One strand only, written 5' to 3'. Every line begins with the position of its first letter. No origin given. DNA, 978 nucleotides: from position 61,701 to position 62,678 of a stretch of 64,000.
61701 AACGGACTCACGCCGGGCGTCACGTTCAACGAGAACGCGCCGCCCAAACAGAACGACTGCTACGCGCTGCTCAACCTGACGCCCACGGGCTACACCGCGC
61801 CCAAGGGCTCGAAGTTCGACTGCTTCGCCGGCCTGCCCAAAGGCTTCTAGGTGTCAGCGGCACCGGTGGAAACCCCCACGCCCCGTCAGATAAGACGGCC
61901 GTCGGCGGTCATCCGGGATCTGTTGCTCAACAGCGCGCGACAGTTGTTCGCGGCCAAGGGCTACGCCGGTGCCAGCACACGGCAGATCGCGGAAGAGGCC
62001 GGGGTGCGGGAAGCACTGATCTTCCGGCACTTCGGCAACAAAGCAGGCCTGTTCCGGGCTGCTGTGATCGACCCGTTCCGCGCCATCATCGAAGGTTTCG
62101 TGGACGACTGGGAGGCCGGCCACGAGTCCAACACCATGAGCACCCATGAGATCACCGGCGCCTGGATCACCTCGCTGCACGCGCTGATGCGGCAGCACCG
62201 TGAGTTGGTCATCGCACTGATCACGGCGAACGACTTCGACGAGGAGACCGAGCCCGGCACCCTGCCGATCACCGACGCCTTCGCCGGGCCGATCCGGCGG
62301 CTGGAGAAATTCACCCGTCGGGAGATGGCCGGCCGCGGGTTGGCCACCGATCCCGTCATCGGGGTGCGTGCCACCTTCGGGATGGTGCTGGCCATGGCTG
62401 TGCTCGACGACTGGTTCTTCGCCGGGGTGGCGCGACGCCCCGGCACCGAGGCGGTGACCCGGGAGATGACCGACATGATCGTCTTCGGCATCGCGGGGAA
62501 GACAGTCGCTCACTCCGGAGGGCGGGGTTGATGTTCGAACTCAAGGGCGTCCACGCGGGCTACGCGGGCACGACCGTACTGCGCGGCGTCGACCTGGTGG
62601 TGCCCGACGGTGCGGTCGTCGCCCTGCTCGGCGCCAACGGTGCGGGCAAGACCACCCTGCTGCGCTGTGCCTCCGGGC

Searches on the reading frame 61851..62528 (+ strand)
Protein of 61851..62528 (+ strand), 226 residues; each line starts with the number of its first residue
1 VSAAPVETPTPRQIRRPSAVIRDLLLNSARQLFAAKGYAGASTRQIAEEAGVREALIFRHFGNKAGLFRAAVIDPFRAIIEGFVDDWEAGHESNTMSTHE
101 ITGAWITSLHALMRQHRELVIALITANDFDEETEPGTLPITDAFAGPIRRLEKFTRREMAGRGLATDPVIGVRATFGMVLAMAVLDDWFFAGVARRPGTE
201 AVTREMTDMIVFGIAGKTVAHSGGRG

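Call 41: search_protein_families(library=pfam, proteins=[window:61851-62528:+], max_evalue=0.001)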
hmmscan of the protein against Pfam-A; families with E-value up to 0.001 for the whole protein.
window:61851-62528:+ (226 aa): 1 family
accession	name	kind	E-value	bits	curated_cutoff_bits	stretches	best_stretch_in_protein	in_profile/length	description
PF00440.29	TetR_N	-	1.3e-16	60.5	24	1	25-71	1-47/47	Bacterial regulatory proteins, tetR family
